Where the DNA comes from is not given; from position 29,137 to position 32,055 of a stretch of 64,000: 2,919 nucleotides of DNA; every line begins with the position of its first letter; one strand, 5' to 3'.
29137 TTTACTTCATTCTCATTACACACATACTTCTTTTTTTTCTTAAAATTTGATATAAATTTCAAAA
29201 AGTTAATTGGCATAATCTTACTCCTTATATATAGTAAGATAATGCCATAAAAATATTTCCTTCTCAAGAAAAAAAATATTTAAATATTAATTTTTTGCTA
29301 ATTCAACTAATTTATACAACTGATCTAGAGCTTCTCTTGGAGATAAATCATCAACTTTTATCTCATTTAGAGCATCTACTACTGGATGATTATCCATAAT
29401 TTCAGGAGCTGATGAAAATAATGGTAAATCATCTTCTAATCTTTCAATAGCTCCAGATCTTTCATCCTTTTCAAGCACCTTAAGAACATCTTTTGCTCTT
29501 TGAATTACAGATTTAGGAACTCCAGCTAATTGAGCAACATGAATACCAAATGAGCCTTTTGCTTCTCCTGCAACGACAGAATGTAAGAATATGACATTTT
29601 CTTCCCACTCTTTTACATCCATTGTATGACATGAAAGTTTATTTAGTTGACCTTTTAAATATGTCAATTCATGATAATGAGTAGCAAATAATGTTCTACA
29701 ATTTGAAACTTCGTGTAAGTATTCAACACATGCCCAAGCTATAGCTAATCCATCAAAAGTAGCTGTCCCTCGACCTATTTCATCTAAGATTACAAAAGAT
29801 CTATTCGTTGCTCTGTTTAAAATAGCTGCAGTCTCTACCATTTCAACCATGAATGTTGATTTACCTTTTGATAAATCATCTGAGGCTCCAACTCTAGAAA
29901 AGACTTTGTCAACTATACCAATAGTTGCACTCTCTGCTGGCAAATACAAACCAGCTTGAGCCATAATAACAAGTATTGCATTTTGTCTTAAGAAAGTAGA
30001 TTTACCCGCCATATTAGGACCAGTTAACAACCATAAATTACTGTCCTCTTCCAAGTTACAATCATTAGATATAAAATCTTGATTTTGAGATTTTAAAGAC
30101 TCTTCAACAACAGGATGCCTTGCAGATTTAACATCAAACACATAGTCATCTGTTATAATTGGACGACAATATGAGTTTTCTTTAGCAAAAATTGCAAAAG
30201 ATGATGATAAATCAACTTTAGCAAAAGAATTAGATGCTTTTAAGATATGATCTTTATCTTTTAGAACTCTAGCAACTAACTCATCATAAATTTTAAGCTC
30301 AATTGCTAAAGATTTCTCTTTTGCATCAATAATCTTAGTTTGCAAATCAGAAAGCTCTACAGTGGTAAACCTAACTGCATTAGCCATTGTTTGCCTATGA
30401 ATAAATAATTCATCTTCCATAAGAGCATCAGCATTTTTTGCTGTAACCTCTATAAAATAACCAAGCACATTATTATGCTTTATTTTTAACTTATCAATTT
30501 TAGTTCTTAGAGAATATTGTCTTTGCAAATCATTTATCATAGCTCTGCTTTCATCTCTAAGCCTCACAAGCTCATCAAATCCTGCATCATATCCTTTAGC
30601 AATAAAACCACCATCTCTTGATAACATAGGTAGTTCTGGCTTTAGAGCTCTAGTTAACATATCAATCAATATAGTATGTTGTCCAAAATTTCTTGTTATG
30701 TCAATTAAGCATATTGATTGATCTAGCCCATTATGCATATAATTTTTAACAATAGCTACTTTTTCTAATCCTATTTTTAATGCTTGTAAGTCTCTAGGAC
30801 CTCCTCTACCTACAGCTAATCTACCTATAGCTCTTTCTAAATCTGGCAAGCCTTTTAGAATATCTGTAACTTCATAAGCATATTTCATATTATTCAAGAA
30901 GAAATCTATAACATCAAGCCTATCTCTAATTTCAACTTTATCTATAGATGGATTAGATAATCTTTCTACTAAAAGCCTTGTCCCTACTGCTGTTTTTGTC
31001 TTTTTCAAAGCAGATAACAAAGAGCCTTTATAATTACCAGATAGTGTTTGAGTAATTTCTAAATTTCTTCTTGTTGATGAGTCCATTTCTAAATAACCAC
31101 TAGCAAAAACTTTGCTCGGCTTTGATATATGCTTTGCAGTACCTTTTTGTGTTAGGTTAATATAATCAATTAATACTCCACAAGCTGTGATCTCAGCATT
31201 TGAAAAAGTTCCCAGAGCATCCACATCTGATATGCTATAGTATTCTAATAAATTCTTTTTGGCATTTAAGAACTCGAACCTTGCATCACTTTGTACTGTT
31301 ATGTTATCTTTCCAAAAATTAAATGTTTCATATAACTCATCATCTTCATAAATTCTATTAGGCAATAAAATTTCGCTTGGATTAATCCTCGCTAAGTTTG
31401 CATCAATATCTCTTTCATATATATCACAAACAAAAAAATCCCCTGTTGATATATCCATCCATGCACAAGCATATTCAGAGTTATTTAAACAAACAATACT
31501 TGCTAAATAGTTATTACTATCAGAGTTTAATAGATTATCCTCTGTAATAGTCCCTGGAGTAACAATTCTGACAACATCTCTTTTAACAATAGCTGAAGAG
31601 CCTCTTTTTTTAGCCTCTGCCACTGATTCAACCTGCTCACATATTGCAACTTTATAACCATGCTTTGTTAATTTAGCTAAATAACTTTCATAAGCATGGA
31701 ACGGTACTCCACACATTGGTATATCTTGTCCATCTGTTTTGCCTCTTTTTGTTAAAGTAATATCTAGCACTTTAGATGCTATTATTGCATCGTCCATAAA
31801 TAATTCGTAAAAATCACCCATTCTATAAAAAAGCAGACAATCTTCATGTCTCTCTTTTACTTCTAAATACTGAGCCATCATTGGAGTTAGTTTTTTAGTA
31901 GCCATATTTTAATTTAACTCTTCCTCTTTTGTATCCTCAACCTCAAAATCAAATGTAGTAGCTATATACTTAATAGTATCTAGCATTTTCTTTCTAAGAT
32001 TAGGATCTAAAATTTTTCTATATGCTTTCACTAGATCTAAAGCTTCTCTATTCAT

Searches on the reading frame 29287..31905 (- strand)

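Call 45: search_protein_families(library=ncbifam, proteins=[window:29287-31905:-], max_evalue=1e-10)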
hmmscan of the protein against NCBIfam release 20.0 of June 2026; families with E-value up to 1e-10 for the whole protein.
window:29287-31905:- (872 aa): 4 families
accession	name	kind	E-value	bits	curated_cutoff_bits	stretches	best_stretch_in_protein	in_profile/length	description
NF003810.1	PRK05399.1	equivalog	1.4e-300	999.7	480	1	6-812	1-793/793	DNA mismatch repair protein MutS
TIGR01070.1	mutS1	equivalog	1.5e-253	843.9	641.7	1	6-866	1-838/840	DNA mismatch repair protein MutS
NF052383.1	ATPase_KamC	equivalog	1.8e-55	188.7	300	1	439-748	139-432/508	lysine 5,6-aminomutase reactivase ATPase KamC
TIGR01069.2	mutS2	equivalog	1.7e-46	159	400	1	520-825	230-527/790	endonuclease MutS2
